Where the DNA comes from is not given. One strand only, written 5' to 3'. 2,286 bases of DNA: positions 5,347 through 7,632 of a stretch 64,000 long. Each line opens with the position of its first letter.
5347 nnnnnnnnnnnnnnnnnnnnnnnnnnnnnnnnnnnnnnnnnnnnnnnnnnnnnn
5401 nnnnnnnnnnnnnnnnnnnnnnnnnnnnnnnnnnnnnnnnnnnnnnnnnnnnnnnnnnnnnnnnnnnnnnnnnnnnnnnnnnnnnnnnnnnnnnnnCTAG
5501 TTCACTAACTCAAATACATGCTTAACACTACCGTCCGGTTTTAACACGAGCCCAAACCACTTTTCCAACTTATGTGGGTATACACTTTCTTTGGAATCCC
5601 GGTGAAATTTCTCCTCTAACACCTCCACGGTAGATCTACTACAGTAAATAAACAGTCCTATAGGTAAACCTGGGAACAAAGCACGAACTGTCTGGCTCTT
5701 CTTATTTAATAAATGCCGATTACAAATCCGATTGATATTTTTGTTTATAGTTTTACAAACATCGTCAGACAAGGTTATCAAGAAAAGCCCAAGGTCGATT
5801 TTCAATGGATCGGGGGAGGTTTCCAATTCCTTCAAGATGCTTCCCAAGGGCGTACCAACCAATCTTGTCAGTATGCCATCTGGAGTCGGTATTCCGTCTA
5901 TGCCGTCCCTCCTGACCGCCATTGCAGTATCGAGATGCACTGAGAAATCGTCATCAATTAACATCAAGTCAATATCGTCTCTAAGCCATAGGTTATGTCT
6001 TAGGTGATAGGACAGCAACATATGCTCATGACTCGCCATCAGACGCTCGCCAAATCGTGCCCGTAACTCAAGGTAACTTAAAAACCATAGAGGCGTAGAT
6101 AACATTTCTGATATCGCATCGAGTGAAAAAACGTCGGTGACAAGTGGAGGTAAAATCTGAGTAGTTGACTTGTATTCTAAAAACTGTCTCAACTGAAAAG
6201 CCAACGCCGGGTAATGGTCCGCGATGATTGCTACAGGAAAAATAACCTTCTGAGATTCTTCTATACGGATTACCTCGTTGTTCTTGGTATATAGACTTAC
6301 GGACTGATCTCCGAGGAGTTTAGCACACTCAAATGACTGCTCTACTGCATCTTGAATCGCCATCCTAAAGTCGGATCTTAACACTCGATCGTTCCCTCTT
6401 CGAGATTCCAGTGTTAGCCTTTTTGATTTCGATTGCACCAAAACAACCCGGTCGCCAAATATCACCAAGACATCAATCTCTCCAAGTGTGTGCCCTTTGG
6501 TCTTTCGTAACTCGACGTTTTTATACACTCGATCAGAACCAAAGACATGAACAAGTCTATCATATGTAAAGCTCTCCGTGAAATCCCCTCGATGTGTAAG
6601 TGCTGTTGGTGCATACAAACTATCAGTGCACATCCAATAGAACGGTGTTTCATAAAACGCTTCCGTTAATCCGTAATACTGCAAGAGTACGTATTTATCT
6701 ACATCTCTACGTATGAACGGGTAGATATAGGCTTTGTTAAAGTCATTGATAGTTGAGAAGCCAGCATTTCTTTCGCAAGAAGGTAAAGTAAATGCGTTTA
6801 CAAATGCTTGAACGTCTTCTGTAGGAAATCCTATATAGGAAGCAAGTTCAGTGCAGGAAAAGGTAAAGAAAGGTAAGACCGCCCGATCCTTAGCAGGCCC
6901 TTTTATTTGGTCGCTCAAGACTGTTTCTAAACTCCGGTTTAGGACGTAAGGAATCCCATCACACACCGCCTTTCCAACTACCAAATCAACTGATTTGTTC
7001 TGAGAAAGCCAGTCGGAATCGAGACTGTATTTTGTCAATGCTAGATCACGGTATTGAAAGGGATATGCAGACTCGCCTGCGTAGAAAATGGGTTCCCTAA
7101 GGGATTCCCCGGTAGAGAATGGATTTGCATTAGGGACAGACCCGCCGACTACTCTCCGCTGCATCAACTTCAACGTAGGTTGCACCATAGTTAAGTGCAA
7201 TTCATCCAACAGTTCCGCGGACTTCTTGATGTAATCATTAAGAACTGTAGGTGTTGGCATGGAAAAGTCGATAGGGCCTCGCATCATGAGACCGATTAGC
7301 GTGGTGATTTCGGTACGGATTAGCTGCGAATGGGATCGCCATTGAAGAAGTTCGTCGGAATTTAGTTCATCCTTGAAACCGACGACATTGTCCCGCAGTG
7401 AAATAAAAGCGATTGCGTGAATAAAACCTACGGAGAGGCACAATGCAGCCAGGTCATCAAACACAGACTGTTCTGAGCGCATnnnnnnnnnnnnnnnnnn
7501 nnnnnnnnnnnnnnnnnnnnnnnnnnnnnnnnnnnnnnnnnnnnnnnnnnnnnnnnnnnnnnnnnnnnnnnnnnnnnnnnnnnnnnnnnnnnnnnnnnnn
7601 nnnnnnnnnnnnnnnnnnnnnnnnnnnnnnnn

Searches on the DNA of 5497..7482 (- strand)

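Call 78: search_rna_families(sources=[L032, L040, L050, L061, L072, L079, L094], threshold=gathering)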
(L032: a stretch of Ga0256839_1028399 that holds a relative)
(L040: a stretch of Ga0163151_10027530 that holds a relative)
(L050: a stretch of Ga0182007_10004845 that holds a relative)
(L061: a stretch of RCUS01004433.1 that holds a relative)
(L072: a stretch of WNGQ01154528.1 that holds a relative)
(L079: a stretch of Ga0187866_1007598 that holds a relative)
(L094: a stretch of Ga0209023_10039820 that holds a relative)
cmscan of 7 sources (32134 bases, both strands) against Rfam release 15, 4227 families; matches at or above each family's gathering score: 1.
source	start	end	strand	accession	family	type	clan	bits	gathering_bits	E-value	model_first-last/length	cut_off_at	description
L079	6572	6675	-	RF00001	5S_rRNA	Gene; rRNA;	CL00113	86.2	38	2.6e-17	14-120/120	5'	5S ribosomal RNA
